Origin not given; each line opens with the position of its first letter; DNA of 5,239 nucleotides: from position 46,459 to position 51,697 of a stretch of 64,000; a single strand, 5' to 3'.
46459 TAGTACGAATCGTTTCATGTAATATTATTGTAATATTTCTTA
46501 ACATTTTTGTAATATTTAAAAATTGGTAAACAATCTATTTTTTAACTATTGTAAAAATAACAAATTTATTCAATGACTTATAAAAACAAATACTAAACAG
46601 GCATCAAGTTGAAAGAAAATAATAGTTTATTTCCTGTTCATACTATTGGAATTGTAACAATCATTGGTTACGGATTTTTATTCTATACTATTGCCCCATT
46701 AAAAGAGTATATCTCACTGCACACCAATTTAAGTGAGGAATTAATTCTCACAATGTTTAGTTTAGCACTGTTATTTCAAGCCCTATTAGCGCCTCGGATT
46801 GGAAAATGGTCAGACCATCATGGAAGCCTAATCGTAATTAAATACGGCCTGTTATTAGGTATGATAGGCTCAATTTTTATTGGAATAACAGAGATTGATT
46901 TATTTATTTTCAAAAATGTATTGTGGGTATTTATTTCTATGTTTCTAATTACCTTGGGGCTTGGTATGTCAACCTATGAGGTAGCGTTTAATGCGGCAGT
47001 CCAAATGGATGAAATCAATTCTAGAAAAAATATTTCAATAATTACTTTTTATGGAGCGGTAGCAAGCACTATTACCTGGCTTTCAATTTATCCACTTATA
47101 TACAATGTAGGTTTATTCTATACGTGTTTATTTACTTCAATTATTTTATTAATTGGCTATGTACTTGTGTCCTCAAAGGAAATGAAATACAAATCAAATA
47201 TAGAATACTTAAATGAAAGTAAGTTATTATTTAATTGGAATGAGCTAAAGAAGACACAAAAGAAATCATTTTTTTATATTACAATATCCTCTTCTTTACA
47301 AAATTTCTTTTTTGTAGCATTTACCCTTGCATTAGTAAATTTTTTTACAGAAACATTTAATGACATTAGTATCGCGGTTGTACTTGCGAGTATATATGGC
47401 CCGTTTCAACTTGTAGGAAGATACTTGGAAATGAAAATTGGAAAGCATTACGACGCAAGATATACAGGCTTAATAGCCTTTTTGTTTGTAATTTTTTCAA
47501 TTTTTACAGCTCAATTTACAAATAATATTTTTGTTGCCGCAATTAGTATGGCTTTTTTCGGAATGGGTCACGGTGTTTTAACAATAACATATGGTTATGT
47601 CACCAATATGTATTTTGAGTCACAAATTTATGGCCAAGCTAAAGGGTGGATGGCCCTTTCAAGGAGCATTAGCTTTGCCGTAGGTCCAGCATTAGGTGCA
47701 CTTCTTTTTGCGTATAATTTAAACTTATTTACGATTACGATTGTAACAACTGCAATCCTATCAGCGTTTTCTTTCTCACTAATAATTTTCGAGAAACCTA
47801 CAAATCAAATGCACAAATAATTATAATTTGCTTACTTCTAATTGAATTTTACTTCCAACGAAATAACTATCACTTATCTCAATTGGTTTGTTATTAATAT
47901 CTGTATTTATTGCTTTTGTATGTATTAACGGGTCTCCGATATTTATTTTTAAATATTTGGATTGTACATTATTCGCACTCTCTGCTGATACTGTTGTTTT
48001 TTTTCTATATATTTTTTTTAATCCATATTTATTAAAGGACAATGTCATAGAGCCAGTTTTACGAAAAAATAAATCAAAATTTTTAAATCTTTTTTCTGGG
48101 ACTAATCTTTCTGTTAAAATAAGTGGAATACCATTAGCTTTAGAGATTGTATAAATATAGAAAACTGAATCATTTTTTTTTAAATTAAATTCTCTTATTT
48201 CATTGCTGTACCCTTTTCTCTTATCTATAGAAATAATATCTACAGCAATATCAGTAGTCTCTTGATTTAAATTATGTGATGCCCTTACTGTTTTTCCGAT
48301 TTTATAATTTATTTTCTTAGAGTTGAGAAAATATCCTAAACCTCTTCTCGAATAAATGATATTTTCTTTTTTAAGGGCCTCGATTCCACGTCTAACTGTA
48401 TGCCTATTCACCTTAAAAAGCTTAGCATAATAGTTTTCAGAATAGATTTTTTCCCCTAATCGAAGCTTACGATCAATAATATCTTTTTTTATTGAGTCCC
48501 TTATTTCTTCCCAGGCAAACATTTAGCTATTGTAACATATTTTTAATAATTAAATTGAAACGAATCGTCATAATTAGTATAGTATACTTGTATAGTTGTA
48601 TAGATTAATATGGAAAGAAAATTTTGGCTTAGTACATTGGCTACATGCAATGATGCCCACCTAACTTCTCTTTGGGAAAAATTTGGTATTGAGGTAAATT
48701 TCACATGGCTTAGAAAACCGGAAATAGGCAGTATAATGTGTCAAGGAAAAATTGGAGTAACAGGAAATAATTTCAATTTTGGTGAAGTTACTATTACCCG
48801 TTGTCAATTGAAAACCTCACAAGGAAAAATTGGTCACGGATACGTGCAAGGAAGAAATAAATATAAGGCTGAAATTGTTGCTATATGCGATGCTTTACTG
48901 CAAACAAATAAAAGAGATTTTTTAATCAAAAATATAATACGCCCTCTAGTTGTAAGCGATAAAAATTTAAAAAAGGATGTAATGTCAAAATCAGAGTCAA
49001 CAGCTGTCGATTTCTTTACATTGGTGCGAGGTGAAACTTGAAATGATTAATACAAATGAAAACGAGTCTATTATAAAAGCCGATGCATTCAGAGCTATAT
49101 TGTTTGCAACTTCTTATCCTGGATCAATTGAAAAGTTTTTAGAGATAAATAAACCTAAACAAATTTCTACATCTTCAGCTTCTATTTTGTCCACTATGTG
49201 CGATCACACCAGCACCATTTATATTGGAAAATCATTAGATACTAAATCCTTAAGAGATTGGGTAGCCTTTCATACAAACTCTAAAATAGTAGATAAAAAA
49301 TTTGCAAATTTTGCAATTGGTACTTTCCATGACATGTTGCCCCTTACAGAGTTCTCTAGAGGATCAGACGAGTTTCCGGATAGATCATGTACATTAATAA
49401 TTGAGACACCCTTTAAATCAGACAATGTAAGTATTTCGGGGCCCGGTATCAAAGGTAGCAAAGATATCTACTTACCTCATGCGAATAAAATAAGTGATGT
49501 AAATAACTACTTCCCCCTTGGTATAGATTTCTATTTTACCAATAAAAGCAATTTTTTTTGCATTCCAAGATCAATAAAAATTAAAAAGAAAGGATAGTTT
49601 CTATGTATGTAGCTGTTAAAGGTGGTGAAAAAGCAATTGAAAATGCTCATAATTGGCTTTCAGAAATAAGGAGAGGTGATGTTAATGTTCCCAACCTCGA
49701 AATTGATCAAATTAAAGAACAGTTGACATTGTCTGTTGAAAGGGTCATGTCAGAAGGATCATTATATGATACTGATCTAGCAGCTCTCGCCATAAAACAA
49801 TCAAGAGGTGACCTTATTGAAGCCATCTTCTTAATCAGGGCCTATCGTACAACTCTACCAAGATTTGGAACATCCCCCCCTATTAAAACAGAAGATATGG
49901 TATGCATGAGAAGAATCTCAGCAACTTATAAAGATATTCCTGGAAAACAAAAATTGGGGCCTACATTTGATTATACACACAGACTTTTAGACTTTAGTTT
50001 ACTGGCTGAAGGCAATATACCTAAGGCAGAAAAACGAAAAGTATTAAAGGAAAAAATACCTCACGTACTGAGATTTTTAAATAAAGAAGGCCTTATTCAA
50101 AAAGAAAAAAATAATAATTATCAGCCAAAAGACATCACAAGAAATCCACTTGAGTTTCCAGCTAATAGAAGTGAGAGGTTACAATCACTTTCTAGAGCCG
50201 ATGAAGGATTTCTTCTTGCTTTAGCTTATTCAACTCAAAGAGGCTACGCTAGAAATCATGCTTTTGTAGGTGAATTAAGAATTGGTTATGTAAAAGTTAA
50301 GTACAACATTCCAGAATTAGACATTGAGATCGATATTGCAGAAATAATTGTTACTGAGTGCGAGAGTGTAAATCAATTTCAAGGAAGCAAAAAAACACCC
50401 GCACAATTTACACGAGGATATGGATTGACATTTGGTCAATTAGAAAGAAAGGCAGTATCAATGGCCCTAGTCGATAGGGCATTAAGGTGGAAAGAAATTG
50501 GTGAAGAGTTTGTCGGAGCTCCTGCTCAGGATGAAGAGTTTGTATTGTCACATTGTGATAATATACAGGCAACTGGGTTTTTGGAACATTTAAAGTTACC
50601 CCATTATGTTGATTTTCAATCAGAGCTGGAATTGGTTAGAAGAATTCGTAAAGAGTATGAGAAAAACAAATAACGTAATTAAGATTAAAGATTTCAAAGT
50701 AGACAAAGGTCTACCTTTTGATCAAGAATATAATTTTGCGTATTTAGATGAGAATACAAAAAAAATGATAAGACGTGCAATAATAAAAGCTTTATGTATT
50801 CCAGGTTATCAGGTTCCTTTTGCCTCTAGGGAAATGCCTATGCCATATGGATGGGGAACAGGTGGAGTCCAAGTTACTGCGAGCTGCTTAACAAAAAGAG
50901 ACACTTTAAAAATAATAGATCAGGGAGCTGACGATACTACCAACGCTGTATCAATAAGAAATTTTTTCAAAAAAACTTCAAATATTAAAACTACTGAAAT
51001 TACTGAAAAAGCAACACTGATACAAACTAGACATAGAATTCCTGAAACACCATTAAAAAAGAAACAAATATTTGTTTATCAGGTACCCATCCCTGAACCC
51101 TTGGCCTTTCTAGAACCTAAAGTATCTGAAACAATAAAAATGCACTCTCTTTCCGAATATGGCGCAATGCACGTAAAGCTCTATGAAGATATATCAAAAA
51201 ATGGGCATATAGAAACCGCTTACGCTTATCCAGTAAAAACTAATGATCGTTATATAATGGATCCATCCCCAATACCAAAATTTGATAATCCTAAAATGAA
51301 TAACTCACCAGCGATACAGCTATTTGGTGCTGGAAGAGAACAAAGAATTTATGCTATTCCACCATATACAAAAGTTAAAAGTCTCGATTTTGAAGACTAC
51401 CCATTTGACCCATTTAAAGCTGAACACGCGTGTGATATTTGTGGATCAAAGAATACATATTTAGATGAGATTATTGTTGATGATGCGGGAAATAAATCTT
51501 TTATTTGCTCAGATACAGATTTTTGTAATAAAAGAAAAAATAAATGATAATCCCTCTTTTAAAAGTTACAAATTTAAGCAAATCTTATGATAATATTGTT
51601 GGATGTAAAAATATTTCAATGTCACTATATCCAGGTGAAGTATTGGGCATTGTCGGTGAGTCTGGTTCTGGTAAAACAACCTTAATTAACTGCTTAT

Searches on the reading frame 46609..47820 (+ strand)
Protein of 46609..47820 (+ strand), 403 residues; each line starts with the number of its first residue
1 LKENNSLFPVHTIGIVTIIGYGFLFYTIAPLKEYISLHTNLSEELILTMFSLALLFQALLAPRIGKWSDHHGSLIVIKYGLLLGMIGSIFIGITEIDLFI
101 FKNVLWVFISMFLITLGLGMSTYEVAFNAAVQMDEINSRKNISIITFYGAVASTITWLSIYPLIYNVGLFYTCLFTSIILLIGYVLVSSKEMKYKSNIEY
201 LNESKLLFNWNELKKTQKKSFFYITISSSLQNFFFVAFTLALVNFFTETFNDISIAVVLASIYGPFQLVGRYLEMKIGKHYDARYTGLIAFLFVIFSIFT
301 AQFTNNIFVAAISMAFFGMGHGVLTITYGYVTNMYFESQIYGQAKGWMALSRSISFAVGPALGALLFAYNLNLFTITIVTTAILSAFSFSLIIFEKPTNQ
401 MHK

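Call 6: search_protein_families(library=ncbifam, proteins=[window:46609-47820:+], max_evalue=0.00001)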
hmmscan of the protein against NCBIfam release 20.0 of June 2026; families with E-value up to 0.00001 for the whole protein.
window:46609-47820:+ (403 aa): 1 family
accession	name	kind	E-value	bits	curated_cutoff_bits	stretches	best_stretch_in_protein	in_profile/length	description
NF033733.1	MFS_ArsK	equivalog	6e-33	114.2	400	1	10-387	5-376/388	arsenite efflux MFS transporter ArsK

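Call 68: search_protein_families(library=pfam, proteins=[window:46609-47820:+], max_evalue=0.000001)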
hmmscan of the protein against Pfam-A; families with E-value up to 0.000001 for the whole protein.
window:46609-47820:+ (403 aa): 1 family
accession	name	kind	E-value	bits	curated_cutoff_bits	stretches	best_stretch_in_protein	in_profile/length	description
PF07690.21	MFS_1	-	6.9e-19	68.4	33.4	2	18-329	5-316/347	Major Facilitator Superfamily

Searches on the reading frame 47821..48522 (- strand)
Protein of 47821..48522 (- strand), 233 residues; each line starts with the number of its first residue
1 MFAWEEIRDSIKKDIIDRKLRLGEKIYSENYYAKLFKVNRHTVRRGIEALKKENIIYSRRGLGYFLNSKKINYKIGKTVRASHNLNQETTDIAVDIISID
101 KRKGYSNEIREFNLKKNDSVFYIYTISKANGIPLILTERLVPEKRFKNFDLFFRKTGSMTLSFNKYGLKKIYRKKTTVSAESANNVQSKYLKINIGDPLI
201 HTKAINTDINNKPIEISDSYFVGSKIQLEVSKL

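Call 17: search_protein_families(library=pfam, proteins=[window:47821-48522:-], max_evalue=0.00001)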
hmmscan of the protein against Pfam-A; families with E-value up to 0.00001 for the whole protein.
window:47821-48522:- (233 aa): 2 families
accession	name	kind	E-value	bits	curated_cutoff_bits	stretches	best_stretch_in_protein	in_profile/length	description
PF07702.18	UTRA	-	3.2e-19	69.6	23.8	1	94-226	8-140/141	UTRA domain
PF00392.27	GntR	-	2.2e-09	37.3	27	1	5-65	3-63/64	Bacterial regulatory proteins, gntR family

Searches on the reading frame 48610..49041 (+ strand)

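Call 68: search_protein_families(library=pfam, proteins=[window:48610-49041:+], max_evalue=0.000001)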
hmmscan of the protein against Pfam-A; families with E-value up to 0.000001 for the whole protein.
window:48610-49041:+ (143 aa): 1 family
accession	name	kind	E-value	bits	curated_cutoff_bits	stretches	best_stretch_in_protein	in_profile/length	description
PF06754.17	PhnG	-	1.7e-40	138.8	32.4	1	2-141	2-142/142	Phosphonate metabolism protein PhnG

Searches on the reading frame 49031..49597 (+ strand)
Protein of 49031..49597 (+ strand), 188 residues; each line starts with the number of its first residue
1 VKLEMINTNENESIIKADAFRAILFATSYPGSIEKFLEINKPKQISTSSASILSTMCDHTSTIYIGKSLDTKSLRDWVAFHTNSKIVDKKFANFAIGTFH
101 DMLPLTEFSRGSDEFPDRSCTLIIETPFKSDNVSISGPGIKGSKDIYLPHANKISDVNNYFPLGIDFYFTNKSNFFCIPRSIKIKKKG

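Call 68: search_protein_families(library=pfam, proteins=[window:49031-49597:+], max_evalue=0.000001)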
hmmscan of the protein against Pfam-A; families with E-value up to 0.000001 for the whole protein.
window:49031-49597:+ (188 aa): 1 family
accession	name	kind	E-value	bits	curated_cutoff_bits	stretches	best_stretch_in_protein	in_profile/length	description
PF05845.17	PhnH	-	8.9e-40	136.9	25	1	17-184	11-187/188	Bacterial phosphonate metabolism protein (PhnH)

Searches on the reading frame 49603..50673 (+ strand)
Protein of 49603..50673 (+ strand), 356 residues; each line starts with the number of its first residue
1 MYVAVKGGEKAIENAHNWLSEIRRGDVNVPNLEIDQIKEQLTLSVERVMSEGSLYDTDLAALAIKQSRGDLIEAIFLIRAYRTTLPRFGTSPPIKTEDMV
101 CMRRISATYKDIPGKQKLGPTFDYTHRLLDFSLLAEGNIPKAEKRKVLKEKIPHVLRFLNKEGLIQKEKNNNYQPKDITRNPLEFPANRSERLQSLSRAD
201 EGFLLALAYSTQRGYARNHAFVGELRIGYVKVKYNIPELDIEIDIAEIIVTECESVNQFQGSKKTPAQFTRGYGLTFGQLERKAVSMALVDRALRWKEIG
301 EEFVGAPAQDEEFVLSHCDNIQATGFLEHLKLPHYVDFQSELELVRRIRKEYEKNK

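Call 6: search_protein_families(library=ncbifam, proteins=[window:49603-50673:+], max_evalue=0.00001)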
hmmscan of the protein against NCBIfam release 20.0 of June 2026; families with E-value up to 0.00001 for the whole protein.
window:49603-50673:+ (356 aa): 0 families

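Call 17: search_protein_families(library=pfam, proteins=[window:49603-50673:+], max_evalue=0.00001)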
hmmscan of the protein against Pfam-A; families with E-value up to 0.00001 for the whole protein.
window:49603-50673:+ (356 aa): 1 family
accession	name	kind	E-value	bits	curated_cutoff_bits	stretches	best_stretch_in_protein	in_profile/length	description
PF05861.17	PhnI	-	1.5e-160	534.2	34.5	1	1-351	1-347/348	Bacterial phosphonate metabolism protein (PhnI)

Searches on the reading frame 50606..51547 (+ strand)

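Call 68: search_protein_families(library=pfam, proteins=[window:50606-51547:+], max_evalue=0.000001)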
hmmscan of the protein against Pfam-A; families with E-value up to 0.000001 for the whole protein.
window:50606-51547:+ (313 aa): 1 family
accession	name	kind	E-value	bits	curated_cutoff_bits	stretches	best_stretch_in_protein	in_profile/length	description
PF06007.16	PhnJ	-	3.9e-142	472.6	25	1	41-312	2-274/275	Phosphonate metabolism protein PhnJ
